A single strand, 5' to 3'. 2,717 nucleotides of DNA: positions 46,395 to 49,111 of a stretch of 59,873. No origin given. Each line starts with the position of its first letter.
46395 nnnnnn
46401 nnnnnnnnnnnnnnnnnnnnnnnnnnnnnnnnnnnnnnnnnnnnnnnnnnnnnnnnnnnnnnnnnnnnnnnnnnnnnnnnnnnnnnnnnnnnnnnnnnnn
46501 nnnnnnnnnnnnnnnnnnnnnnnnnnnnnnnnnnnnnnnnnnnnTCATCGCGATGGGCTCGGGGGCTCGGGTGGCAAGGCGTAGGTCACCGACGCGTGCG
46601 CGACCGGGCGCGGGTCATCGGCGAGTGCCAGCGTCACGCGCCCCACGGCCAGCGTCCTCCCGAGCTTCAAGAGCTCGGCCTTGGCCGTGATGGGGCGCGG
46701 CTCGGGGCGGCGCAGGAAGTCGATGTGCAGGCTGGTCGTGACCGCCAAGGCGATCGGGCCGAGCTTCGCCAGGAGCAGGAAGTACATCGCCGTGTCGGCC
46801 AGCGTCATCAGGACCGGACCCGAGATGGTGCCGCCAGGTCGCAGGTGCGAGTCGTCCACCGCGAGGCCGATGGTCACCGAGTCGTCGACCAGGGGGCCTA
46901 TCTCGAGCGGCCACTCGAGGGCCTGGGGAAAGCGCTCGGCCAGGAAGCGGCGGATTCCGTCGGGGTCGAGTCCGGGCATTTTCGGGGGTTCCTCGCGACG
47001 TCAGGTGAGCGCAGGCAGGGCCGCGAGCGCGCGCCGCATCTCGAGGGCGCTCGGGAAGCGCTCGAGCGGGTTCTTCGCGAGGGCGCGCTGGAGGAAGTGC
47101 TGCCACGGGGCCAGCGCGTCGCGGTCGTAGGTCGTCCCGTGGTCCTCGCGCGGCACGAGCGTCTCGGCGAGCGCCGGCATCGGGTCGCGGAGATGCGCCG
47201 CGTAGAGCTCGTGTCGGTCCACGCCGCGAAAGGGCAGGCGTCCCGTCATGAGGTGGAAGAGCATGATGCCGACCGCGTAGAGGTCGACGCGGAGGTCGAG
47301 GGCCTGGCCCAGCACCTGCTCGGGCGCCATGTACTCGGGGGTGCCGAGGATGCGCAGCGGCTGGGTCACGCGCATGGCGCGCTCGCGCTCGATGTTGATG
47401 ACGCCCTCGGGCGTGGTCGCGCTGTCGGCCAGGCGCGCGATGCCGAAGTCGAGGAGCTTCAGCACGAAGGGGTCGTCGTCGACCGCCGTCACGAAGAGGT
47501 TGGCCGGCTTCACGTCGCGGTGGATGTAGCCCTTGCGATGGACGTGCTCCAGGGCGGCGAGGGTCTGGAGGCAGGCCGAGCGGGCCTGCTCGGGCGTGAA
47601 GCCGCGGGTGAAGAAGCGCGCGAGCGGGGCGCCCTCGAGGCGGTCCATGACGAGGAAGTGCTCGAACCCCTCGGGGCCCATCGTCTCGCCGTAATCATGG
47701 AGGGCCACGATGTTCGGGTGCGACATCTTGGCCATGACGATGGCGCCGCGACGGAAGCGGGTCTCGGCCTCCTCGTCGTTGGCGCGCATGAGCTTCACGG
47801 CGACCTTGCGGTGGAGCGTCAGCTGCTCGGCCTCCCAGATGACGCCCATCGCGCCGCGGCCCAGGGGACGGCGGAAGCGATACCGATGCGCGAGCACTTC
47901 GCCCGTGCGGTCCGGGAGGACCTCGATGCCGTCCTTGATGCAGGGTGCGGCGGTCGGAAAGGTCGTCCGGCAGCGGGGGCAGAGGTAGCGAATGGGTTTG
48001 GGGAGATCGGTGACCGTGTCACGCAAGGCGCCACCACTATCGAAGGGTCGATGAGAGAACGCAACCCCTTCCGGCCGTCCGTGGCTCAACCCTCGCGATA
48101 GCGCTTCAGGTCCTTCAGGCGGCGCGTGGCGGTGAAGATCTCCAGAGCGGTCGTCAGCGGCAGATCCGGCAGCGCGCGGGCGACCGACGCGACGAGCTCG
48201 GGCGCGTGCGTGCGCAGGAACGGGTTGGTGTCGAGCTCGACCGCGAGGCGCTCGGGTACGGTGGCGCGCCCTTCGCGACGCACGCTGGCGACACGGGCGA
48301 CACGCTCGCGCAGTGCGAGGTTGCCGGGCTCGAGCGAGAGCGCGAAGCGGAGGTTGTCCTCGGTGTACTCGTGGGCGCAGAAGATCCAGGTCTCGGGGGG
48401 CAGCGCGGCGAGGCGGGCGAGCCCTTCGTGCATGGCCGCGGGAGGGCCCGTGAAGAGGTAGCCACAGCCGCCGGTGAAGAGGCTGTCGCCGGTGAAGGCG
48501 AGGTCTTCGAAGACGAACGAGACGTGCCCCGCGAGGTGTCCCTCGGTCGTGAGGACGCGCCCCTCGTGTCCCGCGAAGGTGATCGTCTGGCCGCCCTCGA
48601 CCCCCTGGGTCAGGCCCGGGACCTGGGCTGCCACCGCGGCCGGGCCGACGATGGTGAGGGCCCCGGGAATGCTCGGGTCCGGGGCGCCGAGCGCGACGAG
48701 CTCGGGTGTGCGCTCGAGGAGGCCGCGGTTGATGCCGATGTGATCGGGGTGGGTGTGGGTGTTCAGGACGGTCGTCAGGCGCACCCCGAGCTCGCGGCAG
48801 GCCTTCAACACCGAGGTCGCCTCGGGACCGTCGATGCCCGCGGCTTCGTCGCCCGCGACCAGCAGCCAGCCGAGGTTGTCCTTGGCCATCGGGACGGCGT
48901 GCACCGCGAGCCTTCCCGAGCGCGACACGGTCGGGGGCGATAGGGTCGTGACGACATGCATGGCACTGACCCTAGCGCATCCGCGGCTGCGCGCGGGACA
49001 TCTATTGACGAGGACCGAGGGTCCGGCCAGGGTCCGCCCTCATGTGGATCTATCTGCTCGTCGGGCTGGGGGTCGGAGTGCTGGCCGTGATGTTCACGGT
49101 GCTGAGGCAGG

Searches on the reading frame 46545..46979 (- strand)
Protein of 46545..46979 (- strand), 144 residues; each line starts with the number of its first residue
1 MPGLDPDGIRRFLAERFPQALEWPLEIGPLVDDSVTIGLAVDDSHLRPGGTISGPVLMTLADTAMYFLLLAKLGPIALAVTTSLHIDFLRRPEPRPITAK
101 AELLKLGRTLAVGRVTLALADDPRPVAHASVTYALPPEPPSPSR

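Call 7: search_protein_families(library=pfam, proteins=[window:46545-46979:-], max_evalue=0.01)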
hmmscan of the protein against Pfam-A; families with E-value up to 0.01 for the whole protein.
window:46545-46979:- (144 aa): 2 families
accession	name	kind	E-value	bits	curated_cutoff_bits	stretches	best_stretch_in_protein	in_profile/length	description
PF03061.28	4HBT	-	4.7e-12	46.5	20.6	1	49-121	1-74/79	Thioesterase superfamily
PF13622.12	4HBT_3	-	7.7e-10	39.3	24.3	1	57-133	17-82/83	Acyl-CoA thioesterase N-terminal domain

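Call 10: search_protein_families(library=padloc, proteins=[window:46545-46979:-], max_evalue=0.01)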
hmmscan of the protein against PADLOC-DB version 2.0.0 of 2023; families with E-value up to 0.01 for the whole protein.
window:46545-46979:- (144 aa): 0 families

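Call 40: search_protein_families(library=ncbifam, proteins=[window:46545-46979:-], max_evalue=0.001)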
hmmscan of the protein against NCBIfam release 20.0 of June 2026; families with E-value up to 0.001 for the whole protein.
window:46545-46979:- (144 aa): 3 families
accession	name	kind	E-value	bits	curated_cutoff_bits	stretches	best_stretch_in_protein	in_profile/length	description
TIGR00369.1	unchar_dom_1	domain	1.3e-08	34.9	36.6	1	26-117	9-100/117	hotdog fold thioesterase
NF008675.0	PRK11688.1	equivalog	6.4e-05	22.8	107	1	80-134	101-154/156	thioesterase family protein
TIGR02286.1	PaaD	equivalog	0.00015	21.9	118.9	1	30-118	11-97/114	hydroxyphenylacetyl-CoA thioesterase PaaI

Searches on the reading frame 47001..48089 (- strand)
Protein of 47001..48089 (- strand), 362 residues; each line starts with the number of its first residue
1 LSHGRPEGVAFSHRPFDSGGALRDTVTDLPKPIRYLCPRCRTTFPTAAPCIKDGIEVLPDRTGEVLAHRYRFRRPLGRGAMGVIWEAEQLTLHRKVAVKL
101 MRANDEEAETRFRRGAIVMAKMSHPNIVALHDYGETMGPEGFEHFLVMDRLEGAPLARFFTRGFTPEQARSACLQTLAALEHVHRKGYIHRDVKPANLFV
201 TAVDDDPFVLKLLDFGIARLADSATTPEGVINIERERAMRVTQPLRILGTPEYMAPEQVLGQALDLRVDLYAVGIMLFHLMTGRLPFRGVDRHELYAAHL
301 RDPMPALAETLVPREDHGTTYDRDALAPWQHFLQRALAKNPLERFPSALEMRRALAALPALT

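Call 7: search_protein_families(library=pfam, proteins=[window:47001-48089:-], max_evalue=0.01)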
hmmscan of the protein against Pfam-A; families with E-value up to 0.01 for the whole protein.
window:47001-48089:- (362 aa): 5 families
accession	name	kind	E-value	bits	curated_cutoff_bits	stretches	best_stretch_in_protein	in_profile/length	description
PF00069.31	Pkinase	-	2.6e-44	152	31.7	1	70-345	1-252/263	Protein kinase domain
PF07714.23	PK_Tyr_Ser-Thr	-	2.5e-24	86.4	23.1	1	72-298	3-216/258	Protein tyrosine and serine/threonine kinase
PF03109.22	ABC1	-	1e-05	25.3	22.9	1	144-222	143-218/244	ABC1 atypical kinase-like domain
PF06293.20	Kdo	-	0.00017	21.5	21.3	1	136-220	85-171/207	Lipopolysaccharide kinase (Kdo/WaaP) family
PF01636.29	APH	-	0.0028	17.9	23.2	0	168-222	153-201/239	Phosphotransferase enzyme family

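Call 10: search_protein_families(library=padloc, proteins=[window:47001-48089:-], max_evalue=0.01)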
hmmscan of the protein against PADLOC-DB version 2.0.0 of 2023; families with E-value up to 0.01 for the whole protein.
window:47001-48089:- (362 aa): 33 families (the best 25 are shown)
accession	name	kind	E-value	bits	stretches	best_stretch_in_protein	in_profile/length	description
PDLC04042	PD-T4-6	-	2.7e-70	235.3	1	63-358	4-272/292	-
PDLC04061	PD-T4-6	-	2.1e-69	233.4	1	63-356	11-281/510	-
PDLC04053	PD-T4-6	-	1.3e-60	203.5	1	68-357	9-270/311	-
PDLC04138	mad6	-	2.3e-60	203.2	1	55-357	38-312/659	mads_6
PDLC04060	PD-T4-6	-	1.1e-56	190.8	1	63-357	3-268/486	-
PDLC04039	PD-T4-6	-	9.4e-56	187.7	1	61-357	8-274/458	-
PDLC04052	PD-T4-6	-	1.9e-53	180.4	1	63-356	4-274/496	-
PDLC04054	PD-T4-6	-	2.5e-53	179.7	1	62-357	5-272/347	-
PDLC04043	PD-T4-6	-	1e-51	174.4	1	66-357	13-276/452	-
PDLC04041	PD-T4-6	-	4.8e-50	169.1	1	66-355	26-290/443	-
PDLC04047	PD-T4-6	-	5.7e-50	168.2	1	64-358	6-272/327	-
PDLC04057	PD-T4-6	-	1.5e-49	167.2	1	63-356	3-268/443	-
PDLC04040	PD-T4-6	-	2.4e-49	166.5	1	76-356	2-263/547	-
PDLC04048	PD-T4-6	-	1.5e-44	150.8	1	63-310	5-235/354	-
PDLC01088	C3a189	-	6.7e-44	148.6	1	74-348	3-251/840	kinase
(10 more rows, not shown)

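Call 40: search_protein_families(library=ncbifam, proteins=[window:47001-48089:-], max_evalue=0.001)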
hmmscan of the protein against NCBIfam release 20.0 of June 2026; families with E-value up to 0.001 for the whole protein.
window:47001-48089:- (362 aa): 12 families
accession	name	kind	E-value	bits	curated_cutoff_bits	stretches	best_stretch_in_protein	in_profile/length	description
NF033483.0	PknB_PASTA_kin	equivalog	1.4e-60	205.9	450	1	63-357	2-267/563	Stk1 family PASTA domain-containing Ser/Thr kinase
NF052427.1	StpK7MSMEG_1200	equivalog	9.9e-37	126.7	900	1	69-354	8-264/601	serine/threonine protein kinase StpK7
TIGR03903.1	TOMM_kin_cyc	equivalog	7e-35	120.2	705.75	1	94-301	4-203/1267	TOMM system kinase/cyclase fusion protein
NF047741.1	antiphage_MADS6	equivalog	2.4e-32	112.3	460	2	165-357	297-459/612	methylation-associated defense system protein kinase MAD6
NF009651.0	PRK13184.1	equivalog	5.8e-27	94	839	2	178-355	124-287/932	serine/threonine-protein kinase PknD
NF033442.0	BREX_PglW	equivalog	1.8e-22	79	990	1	61-224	505-666/1391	BREX system serine/threonine kinase PglW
NF038150.1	lanthi_synth_IV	equivalog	4.4e-18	65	650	1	61-294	182-403/851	class IV lanthionine synthetase LanL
NF058632.1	SerThrKinPrkT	equivalog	4.2e-12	45.7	280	1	63-216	16-163/322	serine/threonine protein kinase PrkT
NF053615.1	SerThrKinAfsKStmc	equivalog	8.8e-11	41.2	1300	1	163-301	107-227/809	protein serine/threonine kinase AfsK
NF043056.1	T4SS_LegK1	equivalog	1.5e-08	33.7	550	1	177-277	198-280/516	Dot/Icm T4SS effector kinase LegK1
NF038151.1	lanthi_synth_III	equivalog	2.6e-08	32.7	575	1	69-226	221-391/833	class III lanthionine synthetase LanKC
TIGR03724.2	arch_bud32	equivalog_domain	0.00055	19.5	125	1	144-223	68-136/193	KEOPS complex kinase/ATPase Bud32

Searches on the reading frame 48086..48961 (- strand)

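Call 7: search_protein_families(library=pfam, proteins=[window:48086-48961:-], max_evalue=0.01)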
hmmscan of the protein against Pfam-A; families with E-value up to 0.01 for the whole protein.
window:48086-48961:- (291 aa): 2 families
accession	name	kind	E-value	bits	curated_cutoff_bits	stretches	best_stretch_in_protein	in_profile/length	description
PF16123.11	HAGH_C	-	3.3e-20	72.7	25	1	198-284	1-81/83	Hydroxyacylglutathione hydrolase C-terminus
PF00753.33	Lactamase_B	-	1.7e-11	44.8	22.7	1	56-197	38-196/196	Metallo-beta-lactamase superfamily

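Call 10: search_protein_families(library=padloc, proteins=[window:48086-48961:-], max_evalue=0.01)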
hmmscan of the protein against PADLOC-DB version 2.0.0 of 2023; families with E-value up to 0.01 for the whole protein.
window:48086-48961:- (291 aa): 0 families
